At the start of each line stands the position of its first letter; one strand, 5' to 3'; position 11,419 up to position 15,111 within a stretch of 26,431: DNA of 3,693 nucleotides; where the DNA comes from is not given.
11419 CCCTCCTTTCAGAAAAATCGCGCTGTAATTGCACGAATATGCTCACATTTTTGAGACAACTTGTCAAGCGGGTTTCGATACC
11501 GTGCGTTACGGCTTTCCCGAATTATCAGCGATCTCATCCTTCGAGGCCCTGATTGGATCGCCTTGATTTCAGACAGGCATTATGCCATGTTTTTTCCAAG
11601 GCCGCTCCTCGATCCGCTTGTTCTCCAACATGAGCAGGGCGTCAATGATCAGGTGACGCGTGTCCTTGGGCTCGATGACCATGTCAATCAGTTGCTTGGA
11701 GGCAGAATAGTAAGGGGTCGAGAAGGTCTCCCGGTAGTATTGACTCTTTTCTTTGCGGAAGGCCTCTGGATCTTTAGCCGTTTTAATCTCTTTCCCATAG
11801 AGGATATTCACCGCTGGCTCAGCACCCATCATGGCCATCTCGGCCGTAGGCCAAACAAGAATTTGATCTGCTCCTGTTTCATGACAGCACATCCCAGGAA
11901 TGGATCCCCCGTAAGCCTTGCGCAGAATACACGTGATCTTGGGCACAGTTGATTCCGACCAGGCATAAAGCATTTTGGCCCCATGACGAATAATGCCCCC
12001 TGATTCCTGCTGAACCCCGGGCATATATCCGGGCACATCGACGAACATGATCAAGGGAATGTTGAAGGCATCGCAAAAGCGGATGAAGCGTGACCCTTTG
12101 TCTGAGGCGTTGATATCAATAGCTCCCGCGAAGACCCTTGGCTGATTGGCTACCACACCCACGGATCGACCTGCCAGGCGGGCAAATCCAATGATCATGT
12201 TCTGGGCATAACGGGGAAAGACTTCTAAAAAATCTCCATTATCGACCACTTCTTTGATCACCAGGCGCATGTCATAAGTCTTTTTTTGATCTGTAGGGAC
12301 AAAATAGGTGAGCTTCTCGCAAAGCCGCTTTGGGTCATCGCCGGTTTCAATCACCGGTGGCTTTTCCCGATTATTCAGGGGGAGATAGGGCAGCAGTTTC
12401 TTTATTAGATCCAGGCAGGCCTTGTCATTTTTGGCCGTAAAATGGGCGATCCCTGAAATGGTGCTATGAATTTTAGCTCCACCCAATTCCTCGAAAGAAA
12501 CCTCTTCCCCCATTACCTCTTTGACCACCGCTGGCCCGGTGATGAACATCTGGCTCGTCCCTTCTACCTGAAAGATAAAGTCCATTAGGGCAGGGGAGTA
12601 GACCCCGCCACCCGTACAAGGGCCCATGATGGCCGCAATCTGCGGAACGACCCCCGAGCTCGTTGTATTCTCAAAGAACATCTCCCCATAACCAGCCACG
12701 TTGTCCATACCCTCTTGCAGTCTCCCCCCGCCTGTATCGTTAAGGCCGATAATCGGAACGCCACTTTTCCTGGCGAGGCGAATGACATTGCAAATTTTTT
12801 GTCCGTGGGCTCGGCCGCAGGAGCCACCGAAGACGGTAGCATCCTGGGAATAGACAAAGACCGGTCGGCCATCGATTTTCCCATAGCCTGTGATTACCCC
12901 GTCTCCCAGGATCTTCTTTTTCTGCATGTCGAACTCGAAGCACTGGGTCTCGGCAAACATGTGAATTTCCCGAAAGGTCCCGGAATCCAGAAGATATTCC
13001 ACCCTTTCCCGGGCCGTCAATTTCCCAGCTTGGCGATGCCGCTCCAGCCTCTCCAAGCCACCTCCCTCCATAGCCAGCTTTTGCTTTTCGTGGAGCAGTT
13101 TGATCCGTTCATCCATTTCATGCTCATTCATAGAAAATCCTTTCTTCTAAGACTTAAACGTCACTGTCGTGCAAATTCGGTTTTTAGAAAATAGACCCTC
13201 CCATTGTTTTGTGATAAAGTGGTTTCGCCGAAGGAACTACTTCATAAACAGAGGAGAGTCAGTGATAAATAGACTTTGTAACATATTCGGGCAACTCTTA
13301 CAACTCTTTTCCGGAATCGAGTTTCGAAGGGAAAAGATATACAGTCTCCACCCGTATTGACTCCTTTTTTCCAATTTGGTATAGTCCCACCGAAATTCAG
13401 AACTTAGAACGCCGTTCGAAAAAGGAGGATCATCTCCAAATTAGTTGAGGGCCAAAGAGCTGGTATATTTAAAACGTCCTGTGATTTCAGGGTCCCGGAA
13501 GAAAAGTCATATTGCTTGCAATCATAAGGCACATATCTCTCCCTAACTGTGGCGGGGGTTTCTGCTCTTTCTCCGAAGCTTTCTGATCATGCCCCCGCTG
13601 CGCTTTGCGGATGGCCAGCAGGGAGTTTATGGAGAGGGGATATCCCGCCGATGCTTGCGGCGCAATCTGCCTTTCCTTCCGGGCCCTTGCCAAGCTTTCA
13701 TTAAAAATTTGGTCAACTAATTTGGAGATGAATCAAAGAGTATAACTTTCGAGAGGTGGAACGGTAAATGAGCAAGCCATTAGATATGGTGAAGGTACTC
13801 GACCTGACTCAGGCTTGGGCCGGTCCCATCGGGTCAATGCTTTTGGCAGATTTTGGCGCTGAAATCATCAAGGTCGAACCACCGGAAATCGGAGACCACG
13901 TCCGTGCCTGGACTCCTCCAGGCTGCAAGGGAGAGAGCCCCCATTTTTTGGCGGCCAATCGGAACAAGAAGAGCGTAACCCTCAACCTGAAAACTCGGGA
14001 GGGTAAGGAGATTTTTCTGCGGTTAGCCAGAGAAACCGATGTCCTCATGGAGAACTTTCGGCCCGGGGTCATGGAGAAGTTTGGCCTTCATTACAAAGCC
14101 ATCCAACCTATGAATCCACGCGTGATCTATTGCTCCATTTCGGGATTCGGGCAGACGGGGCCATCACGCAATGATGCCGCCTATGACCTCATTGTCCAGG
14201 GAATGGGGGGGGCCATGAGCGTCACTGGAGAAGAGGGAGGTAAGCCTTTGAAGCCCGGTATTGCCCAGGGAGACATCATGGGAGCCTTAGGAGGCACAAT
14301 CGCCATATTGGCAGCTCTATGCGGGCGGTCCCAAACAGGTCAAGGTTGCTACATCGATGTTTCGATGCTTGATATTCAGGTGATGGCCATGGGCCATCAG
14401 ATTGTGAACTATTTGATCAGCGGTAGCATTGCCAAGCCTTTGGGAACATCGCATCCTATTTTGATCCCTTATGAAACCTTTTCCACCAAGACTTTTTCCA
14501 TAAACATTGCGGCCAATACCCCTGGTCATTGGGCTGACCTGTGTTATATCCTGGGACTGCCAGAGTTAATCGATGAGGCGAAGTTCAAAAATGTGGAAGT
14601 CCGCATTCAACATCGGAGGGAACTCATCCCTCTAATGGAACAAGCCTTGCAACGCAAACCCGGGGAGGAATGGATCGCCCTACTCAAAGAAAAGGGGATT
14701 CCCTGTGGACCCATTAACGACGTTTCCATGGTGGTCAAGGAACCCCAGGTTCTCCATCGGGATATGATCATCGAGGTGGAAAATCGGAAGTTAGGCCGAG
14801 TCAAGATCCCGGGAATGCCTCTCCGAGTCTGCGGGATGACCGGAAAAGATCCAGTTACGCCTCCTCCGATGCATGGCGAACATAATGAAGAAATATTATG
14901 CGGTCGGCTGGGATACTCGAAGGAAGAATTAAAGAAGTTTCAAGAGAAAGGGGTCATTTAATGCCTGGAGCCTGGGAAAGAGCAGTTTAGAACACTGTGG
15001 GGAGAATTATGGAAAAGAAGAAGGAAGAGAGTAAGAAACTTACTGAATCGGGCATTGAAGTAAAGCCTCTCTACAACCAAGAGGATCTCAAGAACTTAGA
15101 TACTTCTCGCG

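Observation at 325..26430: Candidate undescribed pathway: divergent twin-mutase locus for substituted succinates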

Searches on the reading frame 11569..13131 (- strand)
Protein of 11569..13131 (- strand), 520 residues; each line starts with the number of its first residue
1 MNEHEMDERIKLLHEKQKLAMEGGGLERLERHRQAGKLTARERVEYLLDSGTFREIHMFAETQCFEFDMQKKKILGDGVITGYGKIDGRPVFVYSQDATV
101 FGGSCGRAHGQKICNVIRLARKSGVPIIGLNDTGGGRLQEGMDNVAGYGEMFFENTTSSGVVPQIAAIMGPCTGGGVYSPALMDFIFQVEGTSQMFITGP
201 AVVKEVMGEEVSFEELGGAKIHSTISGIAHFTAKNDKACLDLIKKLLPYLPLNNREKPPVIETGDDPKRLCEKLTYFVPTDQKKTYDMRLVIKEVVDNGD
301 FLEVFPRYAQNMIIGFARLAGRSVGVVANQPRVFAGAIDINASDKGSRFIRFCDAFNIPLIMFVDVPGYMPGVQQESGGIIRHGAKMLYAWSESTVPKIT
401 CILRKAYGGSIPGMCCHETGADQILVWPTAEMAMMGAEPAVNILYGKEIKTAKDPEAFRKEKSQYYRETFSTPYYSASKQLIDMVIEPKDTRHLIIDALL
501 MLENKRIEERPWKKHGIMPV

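Call 4: search_protein_families(library=pfam, proteins=[window:11569-13131:-])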
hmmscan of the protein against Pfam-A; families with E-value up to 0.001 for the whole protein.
window:11569-13131:- (520 aa): 2 families
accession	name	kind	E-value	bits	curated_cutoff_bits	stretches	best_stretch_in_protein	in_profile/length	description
PF01039.27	Carboxyl_trans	-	2.6e-185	617.2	22.3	1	32-517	2-492/493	Carboxyl transferase domain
PF03255.19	ACCA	-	3.5e-09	36.7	23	1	344-453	134-239/310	Acetyl co-enzyme A carboxylase carboxyltransferase-like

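Call 6: search_protein_families(library=ncbifam, proteins=[window:11569-13131:-], max_evalue=0.00001)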
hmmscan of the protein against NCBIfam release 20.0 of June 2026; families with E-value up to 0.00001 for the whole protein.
window:11569-13131:- (520 aa): 8 families
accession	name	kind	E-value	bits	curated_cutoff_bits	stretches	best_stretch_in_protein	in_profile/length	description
TIGR01117.1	mmdA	subfamily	1.5e-228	759.7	998.8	1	8-519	1-511/512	methylmalonyl-CoA decarboxylase subunit alpha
NF005530.0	PRK07189.1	equivalog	1.1e-22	80.5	228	1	37-228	15-213/303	biotin-independent malonate decarboxylase subunit beta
TIGR03133.1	malonate_beta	equivalog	4.5e-22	78.6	278.15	1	38-211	6-187/274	biotin-independent malonate decarboxylase subunit beta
TIGR00515.1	accD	equivalog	3.7e-15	56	317.45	1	37-211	56-243/285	acetyl-CoA carboxylase, carboxyltransferase subunit beta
NF041504.1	AccA_sub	subfamily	1.8e-11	43.9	300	1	312-448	41-181/257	carboxyltransferase subunit alpha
TIGR00513.1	accA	equivalog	4.4e-08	32.9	319.3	1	343-456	137-246/321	acetyl-CoA carboxylase carboxyl transferase subunit alpha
NF004344.0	PRK05724.1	equivalog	9.6e-08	31.6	357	1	344-452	138-242/319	acetyl-CoA carboxylase carboxyltransferase subunit alpha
NF008971.0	PRK12319.1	equivalog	9.6e-07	28.6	406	0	338-447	79-184/256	acetyl-CoA carboxylase carboxyl transferase subunit alpha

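Call 18: search_solved_structures(query=window:11569-13131:-, max_evalue=1e-40)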
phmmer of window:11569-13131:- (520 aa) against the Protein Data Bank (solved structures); distinct sequences matched with E-value up to 1e-40: 44.
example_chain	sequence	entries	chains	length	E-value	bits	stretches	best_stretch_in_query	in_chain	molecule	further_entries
1vrg_A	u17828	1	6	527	2e-184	617.2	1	7-519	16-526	propionyl-CoA carboxylase, beta subunit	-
1x0u_A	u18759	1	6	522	2.3e-181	607.1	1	8-519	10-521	hypothetical methylmalonyl-CoA decarboxylase alpha subunit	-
1on3_A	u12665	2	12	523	7.2e-170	569.1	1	6-519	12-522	Methylmalonyl-CoA carboxyltransferase 12S subunit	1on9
3n6r_B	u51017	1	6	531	8.6e-169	565.6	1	3-519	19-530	Propionyl-CoA carboxylase, beta subunit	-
9wkr_G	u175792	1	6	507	4.5e-166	556.6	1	13-519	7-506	Propionyl-CoA carboxylase beta chain, mitochondrial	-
7ybu_C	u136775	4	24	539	4.9e-166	556.5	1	13-519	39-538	Propionyl-CoA carboxylase beta chain, mitochondrial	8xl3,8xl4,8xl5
6ybp_A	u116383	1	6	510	7.5e-164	549.3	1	10-519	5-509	Propionyl-CoA carboxylase beta chain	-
7w5u_A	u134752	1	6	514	2e-163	547.9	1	20-519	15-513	Acetyl-CoA carboxylase complex, beta-chain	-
3ibb_A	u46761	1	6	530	1.8e-161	541.4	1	16-519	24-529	Propionyl-CoA carboxylase complex B subunit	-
1xnv_A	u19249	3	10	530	1.8e-161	541.4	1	16-519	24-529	propionyl-CoA carboxylase complex B subunit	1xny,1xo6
3mfm_C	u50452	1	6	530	2.5e-161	541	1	16-519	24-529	Propionyl-CoA carboxylase complex B subunit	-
3iav_A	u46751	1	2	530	2.5e-161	540.9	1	16-519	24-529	Propionyl-CoA carboxylase complex B subunit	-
1xnw_A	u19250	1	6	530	3.4e-161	540.5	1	16-519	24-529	propionyl-CoA carboxylase complex B subunit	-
3ib9_A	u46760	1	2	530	3.4e-161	540.5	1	16-519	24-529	Propionyl-CoA carboxylase complex B subunit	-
6ybq_A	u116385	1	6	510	5.3e-161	539.9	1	10-519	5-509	Propionyl-CoA carboxylase beta chain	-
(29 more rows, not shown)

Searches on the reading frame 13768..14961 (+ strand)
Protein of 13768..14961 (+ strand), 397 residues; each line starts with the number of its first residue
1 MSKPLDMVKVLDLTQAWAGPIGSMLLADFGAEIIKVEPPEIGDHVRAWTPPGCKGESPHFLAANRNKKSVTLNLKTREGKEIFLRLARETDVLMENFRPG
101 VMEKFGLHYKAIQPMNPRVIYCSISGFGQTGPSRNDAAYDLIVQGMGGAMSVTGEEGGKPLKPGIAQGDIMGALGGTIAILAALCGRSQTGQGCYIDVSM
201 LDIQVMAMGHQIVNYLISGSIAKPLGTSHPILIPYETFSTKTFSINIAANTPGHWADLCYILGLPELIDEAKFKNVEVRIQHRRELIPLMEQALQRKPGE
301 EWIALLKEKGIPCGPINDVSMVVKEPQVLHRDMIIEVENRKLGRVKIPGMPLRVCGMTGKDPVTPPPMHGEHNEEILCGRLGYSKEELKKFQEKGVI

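Call 4: search_protein_families(library=pfam, proteins=[window:13768-14961:+])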
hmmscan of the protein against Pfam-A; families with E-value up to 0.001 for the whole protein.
window:13768-14961:+ (397 aa): 1 family
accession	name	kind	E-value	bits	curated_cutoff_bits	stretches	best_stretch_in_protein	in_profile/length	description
PF02515.22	CoA_transf_3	-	1e-120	403.7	23.3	1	5-373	1-366/366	CoA-transferase family III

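Call 6: search_protein_families(library=ncbifam, proteins=[window:13768-14961:+], max_evalue=0.00001)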
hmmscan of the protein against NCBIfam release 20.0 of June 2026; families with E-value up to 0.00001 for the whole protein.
window:13768-14961:+ (397 aa): 7 families
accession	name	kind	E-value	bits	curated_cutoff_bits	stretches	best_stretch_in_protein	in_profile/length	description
NF052585.1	SucGlutTfsCaiB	equivalog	4.7e-96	321.8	750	1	3-378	6-386/394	succinate--glutarate CoA-transferase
NF008511.0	PRK11430.1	equivalog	2.7e-81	273.6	522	1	4-362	9-359/381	CoA:oxalate CoA-transferase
NF003809.0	PRK05398.1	subfamily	8.9e-81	271.6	442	2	1-203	1-203/416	formyl-CoA transferase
NF041294.1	Scnl_mescCoAtase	equivalog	1.3e-80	271.4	700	1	5-377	4-380/381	succinyl-CoA:mesaconate CoA-transferase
TIGR03253.1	oxalate_frc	equivalog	2.2e-78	263.8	504.2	2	3-202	2-201/416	formyl-CoA transferase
NF002914.1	PRK03525.1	equivalog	1.6e-37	129.4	413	1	4-397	9-397/400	L-carnitine CoA-transferase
TIGR04253.1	mesacon_CoA_iso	equivalog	1.3e-16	60.6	725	1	9-396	7-399/403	2-methylfumaryl-CoA isomerase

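Call 19: search_solved_structures(query=window:13768-14961:+, max_evalue=1e-30)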
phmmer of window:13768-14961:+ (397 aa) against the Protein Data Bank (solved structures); distinct sequences matched with E-value up to 1e-30: 22.
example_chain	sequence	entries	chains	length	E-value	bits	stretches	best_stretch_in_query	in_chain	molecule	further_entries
9br7_A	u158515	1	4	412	1.6e-99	336.7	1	3-396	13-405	Succinate--hydroxymethylglutarate CoA-transferase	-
9br6_A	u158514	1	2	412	4.1e-99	335.3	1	3-396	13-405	Succinate--hydroxymethylglutarate CoA-transferase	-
10uh_A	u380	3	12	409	4.2e-81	276.1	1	4-395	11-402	Formyl-coenzyme a transferase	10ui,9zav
4ed9_A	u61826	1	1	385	2.9e-79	270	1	3-338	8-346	CAIB/BAIF family protein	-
4hl6_A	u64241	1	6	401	8.2e-76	258.6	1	4-375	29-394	Uncharacterized protein YfdE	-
3ubm_A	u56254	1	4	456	6.7e-57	196.4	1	2-203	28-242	Formyl-CoA:oxalate CoA-transferase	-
1pt5_A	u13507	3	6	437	5.2e-55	190.1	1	1-203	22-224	Hypothetical protein yfdW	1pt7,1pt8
1pqy_A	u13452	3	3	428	8.3e-55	189.4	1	2-203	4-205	Hypothetical protein yfdW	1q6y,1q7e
5yiy_A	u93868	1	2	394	7.5e-54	186.3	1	2-377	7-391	CoA transferase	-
5yit_A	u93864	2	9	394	8.7e-54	186.1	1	2-377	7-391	CoA transferase III | Uncharacterized protein Rv3272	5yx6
1p5h_A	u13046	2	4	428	5.9e-51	176.8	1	1-203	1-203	Formyl-coenzyme A transferase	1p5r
2vjn_A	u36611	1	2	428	7.9e-51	176.3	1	1-203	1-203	FORMYL-COENZYME A TRANSFERASE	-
2vjk_A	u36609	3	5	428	8.1e-51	176.3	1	1-203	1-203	FORMYL-COENZYME A TRANSFERASE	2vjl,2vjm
2vjo_A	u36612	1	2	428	1.1e-50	175.9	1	1-203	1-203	FORMYL-COENZYME A TRANSFERASE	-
1t4c_A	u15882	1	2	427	2.8e-50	174.5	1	2-203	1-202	Formyl-CoA:oxalate CoA-transferase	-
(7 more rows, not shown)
